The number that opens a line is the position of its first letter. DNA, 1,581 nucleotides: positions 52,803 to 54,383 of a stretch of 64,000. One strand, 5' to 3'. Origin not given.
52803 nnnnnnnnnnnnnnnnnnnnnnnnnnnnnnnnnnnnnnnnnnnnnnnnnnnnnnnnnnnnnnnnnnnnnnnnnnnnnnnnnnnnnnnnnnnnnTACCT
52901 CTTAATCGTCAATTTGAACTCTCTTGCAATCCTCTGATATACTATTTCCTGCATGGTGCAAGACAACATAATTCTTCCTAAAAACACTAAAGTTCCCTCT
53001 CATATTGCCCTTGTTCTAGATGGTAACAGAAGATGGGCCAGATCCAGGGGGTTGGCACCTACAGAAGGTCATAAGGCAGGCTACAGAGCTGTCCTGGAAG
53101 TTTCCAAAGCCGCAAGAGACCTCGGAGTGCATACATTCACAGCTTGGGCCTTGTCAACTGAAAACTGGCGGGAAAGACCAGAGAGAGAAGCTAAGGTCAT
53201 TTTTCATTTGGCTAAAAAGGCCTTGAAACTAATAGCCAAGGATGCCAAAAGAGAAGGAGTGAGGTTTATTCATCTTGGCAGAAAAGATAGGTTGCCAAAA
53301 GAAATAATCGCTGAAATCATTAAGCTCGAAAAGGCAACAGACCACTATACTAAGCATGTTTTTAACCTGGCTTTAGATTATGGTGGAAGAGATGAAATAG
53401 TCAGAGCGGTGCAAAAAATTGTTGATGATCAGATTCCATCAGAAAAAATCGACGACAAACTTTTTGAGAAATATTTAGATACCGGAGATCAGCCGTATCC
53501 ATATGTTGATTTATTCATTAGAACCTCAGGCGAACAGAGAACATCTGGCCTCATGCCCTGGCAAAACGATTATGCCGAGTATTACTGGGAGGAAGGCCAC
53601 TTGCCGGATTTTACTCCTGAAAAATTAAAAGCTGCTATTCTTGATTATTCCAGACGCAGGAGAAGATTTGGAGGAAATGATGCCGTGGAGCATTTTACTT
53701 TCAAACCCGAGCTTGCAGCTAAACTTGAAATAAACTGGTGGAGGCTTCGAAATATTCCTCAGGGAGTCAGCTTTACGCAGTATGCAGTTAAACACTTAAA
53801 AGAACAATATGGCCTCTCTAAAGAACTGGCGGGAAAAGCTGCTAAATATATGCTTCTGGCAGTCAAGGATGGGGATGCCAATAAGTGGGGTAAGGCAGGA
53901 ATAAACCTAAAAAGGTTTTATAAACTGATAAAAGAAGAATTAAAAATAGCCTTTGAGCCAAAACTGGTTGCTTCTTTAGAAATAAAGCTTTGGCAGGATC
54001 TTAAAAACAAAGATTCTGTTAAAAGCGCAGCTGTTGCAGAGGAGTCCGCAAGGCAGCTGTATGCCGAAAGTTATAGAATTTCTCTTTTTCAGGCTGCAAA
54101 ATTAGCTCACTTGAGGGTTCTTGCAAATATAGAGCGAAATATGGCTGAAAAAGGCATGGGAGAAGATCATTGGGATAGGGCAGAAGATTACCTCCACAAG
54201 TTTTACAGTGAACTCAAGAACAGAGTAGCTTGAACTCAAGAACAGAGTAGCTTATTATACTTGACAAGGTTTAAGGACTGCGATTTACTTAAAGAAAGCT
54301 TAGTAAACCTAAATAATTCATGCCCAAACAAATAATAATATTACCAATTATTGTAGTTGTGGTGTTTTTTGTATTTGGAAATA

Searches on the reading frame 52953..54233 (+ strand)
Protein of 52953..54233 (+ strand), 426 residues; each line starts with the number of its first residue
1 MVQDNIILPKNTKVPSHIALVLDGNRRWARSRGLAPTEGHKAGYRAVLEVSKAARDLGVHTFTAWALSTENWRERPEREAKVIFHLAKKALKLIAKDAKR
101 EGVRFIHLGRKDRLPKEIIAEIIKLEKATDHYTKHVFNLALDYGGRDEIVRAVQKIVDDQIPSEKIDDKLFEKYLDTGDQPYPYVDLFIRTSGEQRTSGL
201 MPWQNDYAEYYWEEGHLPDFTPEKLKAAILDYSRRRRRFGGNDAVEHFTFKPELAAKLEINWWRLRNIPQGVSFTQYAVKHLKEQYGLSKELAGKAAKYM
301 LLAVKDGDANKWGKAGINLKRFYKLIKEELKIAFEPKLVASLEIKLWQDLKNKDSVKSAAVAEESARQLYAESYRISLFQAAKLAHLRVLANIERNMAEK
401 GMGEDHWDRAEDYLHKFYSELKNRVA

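Call 20: find_related_loci(query=window:52953-54233:+, collection=metagenome_contigs, flank=6000)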
Query window:52953-54233:+ (426 aa) in metagenome_contigs; peptide patterns used: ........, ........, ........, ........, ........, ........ (x = any residue, [..] = any of these).
92 stretches matched a pattern; 7 encode a relative of the query (tblastn E <= 1e-3); 7 distinct loci.
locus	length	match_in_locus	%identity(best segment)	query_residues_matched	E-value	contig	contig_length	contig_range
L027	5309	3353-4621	67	3-426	0e+0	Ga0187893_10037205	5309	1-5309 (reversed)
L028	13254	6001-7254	66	8-426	0e+0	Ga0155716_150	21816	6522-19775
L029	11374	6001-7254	65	8-426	0e+0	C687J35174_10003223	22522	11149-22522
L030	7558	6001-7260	63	6-426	5e-177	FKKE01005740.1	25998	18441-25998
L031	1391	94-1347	56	6-426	5e-173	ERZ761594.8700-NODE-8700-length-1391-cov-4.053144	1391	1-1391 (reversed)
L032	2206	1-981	71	100-426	5e-162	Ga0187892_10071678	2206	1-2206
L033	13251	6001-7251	61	1-426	1e-168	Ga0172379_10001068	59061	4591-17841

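Call 71: search_protein_families(library=pfam, proteins=[window:52953-54233:+], max_evalue=0.01)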
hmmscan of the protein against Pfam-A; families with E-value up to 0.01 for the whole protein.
window:52953-54233:+ (426 aa): 1 family
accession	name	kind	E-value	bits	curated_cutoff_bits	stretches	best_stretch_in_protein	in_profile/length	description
PF01255.24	Prenyltransf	-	1.7e-63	214.5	27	1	21-240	1-219/219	Putative undecaprenyl diphosphate synthase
